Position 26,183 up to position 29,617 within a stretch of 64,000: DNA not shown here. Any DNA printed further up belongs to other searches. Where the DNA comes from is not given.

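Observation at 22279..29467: Six-gene envelope operon: 1044-aa lipoprotein + two TPR proteins + two pseudopilins with Ala(-1) + a degenerate pseudopilin-like protein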

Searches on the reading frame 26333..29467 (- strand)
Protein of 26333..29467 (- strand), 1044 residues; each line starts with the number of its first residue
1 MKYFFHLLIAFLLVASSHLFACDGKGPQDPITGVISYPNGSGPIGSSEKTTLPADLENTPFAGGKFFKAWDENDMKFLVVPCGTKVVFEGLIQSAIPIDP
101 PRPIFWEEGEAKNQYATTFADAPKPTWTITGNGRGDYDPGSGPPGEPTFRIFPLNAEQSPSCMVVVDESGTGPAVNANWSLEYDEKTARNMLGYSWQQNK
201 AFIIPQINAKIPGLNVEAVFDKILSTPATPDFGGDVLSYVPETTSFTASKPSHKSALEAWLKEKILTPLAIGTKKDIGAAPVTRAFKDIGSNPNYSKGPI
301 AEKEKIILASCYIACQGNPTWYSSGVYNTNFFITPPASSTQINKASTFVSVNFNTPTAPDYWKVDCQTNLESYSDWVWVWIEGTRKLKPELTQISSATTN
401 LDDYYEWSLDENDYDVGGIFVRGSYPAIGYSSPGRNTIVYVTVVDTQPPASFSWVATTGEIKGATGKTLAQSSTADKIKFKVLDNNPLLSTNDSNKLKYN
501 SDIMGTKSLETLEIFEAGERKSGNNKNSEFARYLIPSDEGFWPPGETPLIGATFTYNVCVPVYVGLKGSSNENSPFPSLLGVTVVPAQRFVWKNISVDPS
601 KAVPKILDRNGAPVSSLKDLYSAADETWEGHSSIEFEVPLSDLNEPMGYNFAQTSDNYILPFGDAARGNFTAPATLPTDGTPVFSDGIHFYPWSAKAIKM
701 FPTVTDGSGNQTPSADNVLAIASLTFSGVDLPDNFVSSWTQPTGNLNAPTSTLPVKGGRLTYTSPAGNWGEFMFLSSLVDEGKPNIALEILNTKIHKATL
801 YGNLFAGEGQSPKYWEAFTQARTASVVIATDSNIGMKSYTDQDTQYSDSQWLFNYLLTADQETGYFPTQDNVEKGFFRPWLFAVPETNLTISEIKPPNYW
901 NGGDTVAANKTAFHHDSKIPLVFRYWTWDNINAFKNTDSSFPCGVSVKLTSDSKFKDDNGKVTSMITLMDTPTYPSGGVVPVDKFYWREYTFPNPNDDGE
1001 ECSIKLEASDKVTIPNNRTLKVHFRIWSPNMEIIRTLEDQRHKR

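Call 3: search_protein_families(library=pfam, proteins=[window:26333-29467:-], max_evalue=1)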
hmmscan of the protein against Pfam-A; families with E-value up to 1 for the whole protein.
window:26333-29467:- (1044 aa): 0 families

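Call 4: search_protein_families(library=ncbifam, proteins=[window:26333-29467:-], max_evalue=1)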
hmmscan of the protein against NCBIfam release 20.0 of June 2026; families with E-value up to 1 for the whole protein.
window:26333-29467:- (1044 aa): 0 families

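Call 7: find_homologous_proteins(query=window:26333-29467:-)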
Query window:26333-29467:- (1044 aa): 10 proteins with E <= 0.001 among 8000 candidates.
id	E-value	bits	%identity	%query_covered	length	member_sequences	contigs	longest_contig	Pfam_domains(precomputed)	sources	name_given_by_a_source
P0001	0.0e+0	2440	100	100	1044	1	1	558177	-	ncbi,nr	ncbi:MAG: hypothetical protein HQM10_05720 [Candidatus Riflebacteria bacterium]|nr:hypothetical prot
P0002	0.0e+0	1172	52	100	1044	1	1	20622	-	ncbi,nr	ncbi:MAG: hypothetical protein HQM08_27580 [Candidatus Riflebacteria bacterium]|nr:hypothetical prot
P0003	6.6e-212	724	41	98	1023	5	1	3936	-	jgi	jgi:hypothetical protein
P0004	1.5e-189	650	38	100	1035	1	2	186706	-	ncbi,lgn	ncbi:MAG: hypothetical protein Kow0029_06480 [Candidatus Rifleibacteriota bacterium]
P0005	4.9e-179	616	38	99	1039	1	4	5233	-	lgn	-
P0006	2.1e-175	604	37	100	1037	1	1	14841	-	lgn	-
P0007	4.3e-175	603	38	99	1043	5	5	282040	-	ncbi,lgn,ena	-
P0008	2.9e-170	587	37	100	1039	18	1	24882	-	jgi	-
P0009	1.3e-169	584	37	98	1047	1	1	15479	-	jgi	-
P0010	1.4e-169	584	37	98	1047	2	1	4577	-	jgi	-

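Call 9: find_encoding_contigs(protein=P0004, flank=10000, max_places=2)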
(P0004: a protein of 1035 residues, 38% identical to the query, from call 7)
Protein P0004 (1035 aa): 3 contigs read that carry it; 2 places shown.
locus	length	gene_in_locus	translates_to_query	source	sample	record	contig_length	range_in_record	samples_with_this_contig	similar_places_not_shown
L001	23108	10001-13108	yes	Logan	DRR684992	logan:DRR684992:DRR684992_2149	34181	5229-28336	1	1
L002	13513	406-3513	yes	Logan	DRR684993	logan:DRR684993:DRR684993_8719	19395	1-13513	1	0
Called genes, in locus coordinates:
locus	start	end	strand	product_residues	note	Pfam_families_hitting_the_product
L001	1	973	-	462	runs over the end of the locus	PF25021:TEN_NHL (faint), PF01436:NHL (weak), PF08450:SGL (faint)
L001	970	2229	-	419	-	PF04294:VanW, PF07501:G5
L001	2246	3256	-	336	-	PF01210:NAD_Gly3P_dh_N, PF07479:NAD_Gly3P_dh_C, PF20618:GPD_NAD_C_bact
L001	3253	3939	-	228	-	PF02660:G3P_acyltransf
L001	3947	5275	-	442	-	PF00009:GTP_EFTU (weak), PF01926:MMR_HSR1, PF02421:FeoB_N, PF04548:AIG1, PF00009:GTP_EFTU (weak), PF01926:MMR_HSR1, PF02421:FeoB_N, PF14714:KH_dom-like, +5 more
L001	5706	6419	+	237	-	PF24481:CT398_CC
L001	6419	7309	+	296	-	PF04536:TPM_phosphatase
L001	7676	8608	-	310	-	PF01522:Polysacc_deac_1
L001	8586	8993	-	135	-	PF06180:CbiK (weak), PF01903:CbiX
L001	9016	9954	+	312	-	PF00294:PfkB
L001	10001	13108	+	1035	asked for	-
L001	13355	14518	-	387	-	PF23914:TPR_CcmH_CycH (faint), PF07719:TPR_2 (faint), PF13174:TPR_6 (faint), PF13181:TPR_8 (faint), PF13428:TPR_14 (faint), PF13432:TPR_16 (faint), PF14559:TPR_19 (faint), PF25063:ARM_TT21_C (weak)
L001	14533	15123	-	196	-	-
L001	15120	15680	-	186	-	-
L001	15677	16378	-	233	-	-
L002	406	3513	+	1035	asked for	-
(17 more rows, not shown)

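Call 10: find_encoding_contigs(protein=P0007, flank=10000, max_places=2)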
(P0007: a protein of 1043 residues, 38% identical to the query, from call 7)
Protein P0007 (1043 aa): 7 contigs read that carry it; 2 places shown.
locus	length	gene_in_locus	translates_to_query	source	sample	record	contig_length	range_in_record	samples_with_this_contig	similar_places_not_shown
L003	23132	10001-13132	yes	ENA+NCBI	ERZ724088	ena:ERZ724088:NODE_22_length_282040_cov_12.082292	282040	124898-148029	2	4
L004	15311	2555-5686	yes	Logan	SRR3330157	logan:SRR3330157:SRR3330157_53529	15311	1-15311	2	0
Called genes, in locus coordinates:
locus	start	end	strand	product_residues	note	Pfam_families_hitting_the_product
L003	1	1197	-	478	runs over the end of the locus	PF01436:NHL (faint), PF17170:DUF5128 (faint)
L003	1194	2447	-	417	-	PF04294:VanW, PF07501:G5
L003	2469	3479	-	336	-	PF01210:NAD_Gly3P_dh_N, PF03807:F420_oxidored (weak), PF07479:NAD_Gly3P_dh_C, PF20618:GPD_NAD_C_bact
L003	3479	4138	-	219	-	PF02660:G3P_acyltransf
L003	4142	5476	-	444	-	PF00009:GTP_EFTU, PF01926:MMR_HSR1, PF02421:FeoB_N, PF04548:AIG1 (weak), PF00009:GTP_EFTU, PF01926:MMR_HSR1, PF02421:FeoB_N, PF14714:KH_dom-like, +5 more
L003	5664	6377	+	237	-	PF24481:CT398_CC (weak)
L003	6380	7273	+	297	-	PF04536:TPM_phosphatase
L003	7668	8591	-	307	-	PF01522:Polysacc_deac_1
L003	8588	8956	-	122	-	PF01903:CbiX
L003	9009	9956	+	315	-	PF00294:PfkB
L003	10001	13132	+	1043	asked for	-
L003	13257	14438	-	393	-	PF25063:ARM_TT21_C (weak), PF13428:TPR_14 (faint), PF13432:TPR_16 (weak), PF14559:TPR_19 (faint)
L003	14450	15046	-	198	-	-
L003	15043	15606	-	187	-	-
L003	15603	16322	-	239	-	-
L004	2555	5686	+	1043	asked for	-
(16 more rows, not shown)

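Call 11: find_encoding_contigs(protein=P0002, flank=10000, max_places=2)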
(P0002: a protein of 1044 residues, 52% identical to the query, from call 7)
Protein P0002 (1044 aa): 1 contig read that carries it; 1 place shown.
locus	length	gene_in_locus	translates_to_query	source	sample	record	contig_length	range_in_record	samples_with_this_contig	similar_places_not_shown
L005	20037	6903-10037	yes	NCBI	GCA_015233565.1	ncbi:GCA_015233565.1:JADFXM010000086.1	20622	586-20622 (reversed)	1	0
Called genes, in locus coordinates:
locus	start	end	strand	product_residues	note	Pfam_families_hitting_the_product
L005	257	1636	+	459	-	-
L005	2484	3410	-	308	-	-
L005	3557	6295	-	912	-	PF07719:TPR_2 (faint), PF13176:TPR_7 (faint), PF13424:TPR_12 (faint)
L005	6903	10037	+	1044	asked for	-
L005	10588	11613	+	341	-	PF14559:TPR_19 (faint)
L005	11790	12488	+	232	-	-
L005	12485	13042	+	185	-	-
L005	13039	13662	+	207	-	-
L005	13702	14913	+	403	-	PF00515:TPR_1 (faint), PF07719:TPR_2 (faint), PF13174:TPR_6 (faint), PF13181:TPR_8 (faint), PF13428:TPR_14 (faint), PF13432:TPR_16 (weak), PF14559:TPR_19 (weak)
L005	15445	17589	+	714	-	PF00092:VWA, PF13519:VWA_2, PF13768:VWA_3, PF13581:HATPase_c_2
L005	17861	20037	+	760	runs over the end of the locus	PF02922:CBM_48, PF00128:Alpha-amylase (weak)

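Call 31: find_related_loci(query=A1, collection=genome_contigs, flank=10000)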
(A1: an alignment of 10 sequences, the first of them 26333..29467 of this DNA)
Query A1 (1044 aa) in genome_contigs; peptide patterns used: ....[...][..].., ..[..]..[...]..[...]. (x = any residue, [..] = any of these).
30 stretches matched a pattern; 14 encode a relative of the query (tblastn E <= 1e-3); 13 distinct loci.
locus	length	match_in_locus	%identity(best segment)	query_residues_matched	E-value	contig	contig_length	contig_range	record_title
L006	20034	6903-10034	52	1-1044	0e+0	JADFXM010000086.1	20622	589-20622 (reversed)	MAG: Candidatus Riflebacteria bacterium isolate nDJH14bin3 nDJH14_bin3_NODE_86_length_20622_cov_51.161844, whole genome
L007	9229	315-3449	43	7-1044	0e+0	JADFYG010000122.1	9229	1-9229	MAG: Candidatus Riflebacteria bacterium isolate nDJH6bin19 nDJH6_bin19_NODE_122_length_9229_cov_5.806087, whole genome s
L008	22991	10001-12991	41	21-1044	0e+0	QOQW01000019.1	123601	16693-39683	MAG: Candidatus Ozemobacter sibiricus isolate BY5 NODE_161, whole genome shotgun sequence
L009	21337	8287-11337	41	12-1044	0e+0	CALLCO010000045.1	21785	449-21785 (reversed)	MAG: Candidatus Ozemobacteraceae bacterium isolate N1_Bin_METABAT__69_1 genome assembly, contig: c_000000844969, whole g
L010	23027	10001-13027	41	20-1044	0e+0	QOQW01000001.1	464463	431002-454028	MAG: Candidatus Ozemobacter sibiricus isolate BY5 NODE_12, whole genome shotgun sequence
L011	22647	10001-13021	38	19-1038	1e-179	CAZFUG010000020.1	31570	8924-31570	MAG TPA_asm: uncultured bacterium isolate binchicken_co115_14 genome assembly, contig: NODE_2374_length_31570_cov_4.3491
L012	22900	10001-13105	37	1-1043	2e-178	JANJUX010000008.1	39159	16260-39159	MAG: Candidatus Riflebacteria bacterium isolate RXS2_metabat.bin.35 RXS2_k141_15181, whole genome shotgun sequence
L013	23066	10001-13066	36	5-1043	2e-163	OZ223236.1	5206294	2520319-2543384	MAG: Candidatus Ozemobacteraceae bacterium isolate 4ee0fdf2-fbb4-4151-bfa0-813162405533 genome assembly, chromosome: 2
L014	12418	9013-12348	33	1-1043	8e-148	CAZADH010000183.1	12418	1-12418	MAG TPA_asm: uncultured bacterium isolate binchicken_co66_272 genome assembly, contig: NODE_7727_length_12418_cov_4.6874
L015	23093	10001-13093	38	9-1043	4e-179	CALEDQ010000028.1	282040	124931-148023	MAG TPA_asm: uncultured bacterium isolate SRR3330203_bin.17_CONCOCT_v1.1_MAG genome assembly, contig: ERZ724088.22, whol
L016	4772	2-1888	37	410-1044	7e-102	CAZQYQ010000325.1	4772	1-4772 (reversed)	MAG TPA_asm: uncultured bacterium isolate SRP089250_co1_29 genome assembly, contig: NODE_35633_length_4772_cov_5.546746,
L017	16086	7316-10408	38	4-1044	7e-174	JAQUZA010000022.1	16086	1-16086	MAG: Candidatus Riflebacteria bacterium isolate STD2_25 NODE_13530_length_16086_cov_2.871107_Sandtown_D2, whole genome s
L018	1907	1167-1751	38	1-204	7e-34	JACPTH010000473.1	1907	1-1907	MAG: bacterium isolate NC_groundwater_727_Ag_S-0.65um_43_6 S37_SO-6_scaffold_582544, whole genome shotgun sequence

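Call 34: search_protein_representatives(alignment_id=A1)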
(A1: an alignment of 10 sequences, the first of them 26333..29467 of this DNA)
Query: 10 sequences, 1036 profile positions. Proteins with E-value up to 0.001 (for the whole library): 28; up to 1e-10: 14; up to 1e-30: 11. The best 28 are listed.
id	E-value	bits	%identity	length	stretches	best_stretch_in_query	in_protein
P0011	0.0e+00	1584.5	-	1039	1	9-1036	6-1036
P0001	0.0e+00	1421.8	-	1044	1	4-1036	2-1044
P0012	0.0e+00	1290.8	-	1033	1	3-1036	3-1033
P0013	0.0e+00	1169.7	-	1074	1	8-1035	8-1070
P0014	0.0e+00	1123.4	-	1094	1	9-1036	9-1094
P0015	0.0e+00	1105.0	-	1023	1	14-1036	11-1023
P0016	0.0e+00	1042.5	-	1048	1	5-1036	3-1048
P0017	3.4e-236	803.1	-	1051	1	5-1036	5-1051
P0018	5.7e-119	415.0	-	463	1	549-1036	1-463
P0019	1.2e-61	225.3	-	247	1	9-251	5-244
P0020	2.4e-47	177.9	-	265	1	814-1035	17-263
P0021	8.0e-18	80.2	-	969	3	319-482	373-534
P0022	5.6e-17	77.4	-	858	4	333-482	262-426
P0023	4.0e-15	71.2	-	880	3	334-464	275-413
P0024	2.0e-10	55.7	-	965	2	911-1035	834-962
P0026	3.8e-09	51.5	-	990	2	770-1035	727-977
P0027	5.4e-09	51.0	-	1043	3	553-639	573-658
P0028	2.7e-07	45.3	-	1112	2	912-1032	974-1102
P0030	1.0e-06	43.4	-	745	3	768-1036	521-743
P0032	2.3e-06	42.2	-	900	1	902-1036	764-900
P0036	1.1e-04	36.6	-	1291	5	911-1031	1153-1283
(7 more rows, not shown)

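Call 35: search_protein_families(library=pfam, proteins=[P0021, P0022, P0023, P0024, P0026, P0027, P0028, P0036, P0030, P0032], max_evalue=0.01)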
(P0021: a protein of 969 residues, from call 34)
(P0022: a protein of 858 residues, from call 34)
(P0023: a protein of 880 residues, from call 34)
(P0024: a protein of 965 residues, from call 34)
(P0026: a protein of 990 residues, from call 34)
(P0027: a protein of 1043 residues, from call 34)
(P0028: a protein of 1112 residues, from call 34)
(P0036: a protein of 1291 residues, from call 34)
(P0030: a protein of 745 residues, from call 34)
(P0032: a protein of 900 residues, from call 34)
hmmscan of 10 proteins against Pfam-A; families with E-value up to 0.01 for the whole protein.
P0021 (969 aa): 0 families

P0022 (858 aa): 0 families

P0023 (880 aa): 0 families

P0024 (965 aa): 0 families

P0026 (990 aa): 0 families

P0027 (1043 aa): 0 families

P0028 (1112 aa): 0 families

P0036 (1291 aa): 0 families

P0030 (745 aa): 0 families

P0032 (900 aa): 0 families

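Call 37: predict_structure(alignment_id=A1)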
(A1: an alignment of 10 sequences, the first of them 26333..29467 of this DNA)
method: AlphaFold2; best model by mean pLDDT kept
length: 1044 residues; sequences in the alignment: 10
mean_pLDDT: 38.3   pTM: 0.28
mean pLDDT of the five models: 38.3, 38.1, 37.4, 37.0, 36.4
residues with pLDDT >= 90: 0; 70-90: 51; 50-70: 136; < 50: 857
segments of 3 or more residues with pLDDT < 50: 1-195, 208-212, 226-279, 306-382, 411-450, 458-460, 464-467, 470-473, 485-549, 565-586, 625-629, 648-697, 707-711, 723-1044
pLDDT, mean of each block of 10 residues (from residue 1): 31 25 24 25 28 32 29 29 23 33 39 35 26 26 33 35 36 31 35 49 50 58 48 24 23 31 25 35 77 74 52 30 27 30 28 29 30 34 69 81 72 40 26 23 30 56 51 61 46 29 27 24 29 34 42 65 48 39 50 65 61 57 48 69 56 40 39 32 45 47 55 55 42 38 30 23 26 24 34 35 33 38 32 29 32 30 35 38 35 36 32 28 34 29 40 35 39 35 31 36 37 34 30 26 25
secondary structure, 60 per line:
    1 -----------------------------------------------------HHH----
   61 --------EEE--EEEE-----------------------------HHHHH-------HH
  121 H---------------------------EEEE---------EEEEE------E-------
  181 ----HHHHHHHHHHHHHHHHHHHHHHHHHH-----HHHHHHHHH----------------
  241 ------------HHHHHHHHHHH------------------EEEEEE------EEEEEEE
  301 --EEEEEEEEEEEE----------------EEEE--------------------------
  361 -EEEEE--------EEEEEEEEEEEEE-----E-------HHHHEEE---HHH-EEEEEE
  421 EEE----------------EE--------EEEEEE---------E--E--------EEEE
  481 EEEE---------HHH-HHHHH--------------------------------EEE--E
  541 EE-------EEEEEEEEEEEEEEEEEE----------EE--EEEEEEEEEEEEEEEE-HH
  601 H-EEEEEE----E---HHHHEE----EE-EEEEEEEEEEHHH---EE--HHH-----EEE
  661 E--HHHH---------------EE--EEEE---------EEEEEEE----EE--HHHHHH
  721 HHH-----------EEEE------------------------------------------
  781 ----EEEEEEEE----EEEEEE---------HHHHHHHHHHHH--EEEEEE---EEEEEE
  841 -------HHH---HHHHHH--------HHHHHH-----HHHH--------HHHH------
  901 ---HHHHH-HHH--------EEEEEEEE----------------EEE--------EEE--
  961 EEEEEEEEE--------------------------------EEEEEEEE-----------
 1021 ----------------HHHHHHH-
elements in order (helices of 4 or more, strands of 3 or more residues): E69-71 E74-77 H107-111 E149-152 E162-166 H185-210 H216-224 H253-263 E282-287 E294-300 E303-314 E331-334 E362-366 E375-387 H401-404 E405-407 E415-423 E450-455 E477-484 H498-502 E535-537 E540-542 E550-567 E582-597 E603-608 H617-620 E630-639 E658-661 H664-667 E687-690 E700-706 H715-723 E735-738 E785-792 E797-802 H812-823 E826-831 E835-840 H854-859 H868-873 H879-882 H891-894 H904-908 E921-928 E945-947 E956-958 E961-969 E1002-1009 H1037-1043

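Call 39: search_solved_structures(query=A1, max_evalue=10)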
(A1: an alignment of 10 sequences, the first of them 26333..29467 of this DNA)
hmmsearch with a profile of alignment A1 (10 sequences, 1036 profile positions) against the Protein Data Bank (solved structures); distinct sequences matched with E-value up to 10: 0.

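Call 47: find_homologous_proteins(query=A5, max_evalue=0.001)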
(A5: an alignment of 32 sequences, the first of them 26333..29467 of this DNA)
Query A5 (32 sequences) (1044 aa, profile of the alignment): 8 proteins with E <= 0.001 among 8000 candidates.
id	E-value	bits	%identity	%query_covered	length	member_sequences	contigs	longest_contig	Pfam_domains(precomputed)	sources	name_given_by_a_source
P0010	1.0e-295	1002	37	98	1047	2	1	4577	-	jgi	-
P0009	1.6e-295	1002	37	98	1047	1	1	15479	-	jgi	-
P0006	5.4e-293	993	37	100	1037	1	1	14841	-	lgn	-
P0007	6.4e-293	993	38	99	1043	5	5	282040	-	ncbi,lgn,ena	-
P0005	9.5e-288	976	38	99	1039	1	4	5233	-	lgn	-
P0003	4.4e-273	927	41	98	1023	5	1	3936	-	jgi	jgi:hypothetical protein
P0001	1.1e-259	883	100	100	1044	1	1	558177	-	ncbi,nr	ncbi:MAG: hypothetical protein HQM10_05720 [Candidatus Riflebacteria bacterium]|nr:hypothetical prot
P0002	1.2e-258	880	52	100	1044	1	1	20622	-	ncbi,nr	ncbi:MAG: hypothetical protein HQM08_27580 [Candidatus Riflebacteria bacterium]|nr:hypothetical prot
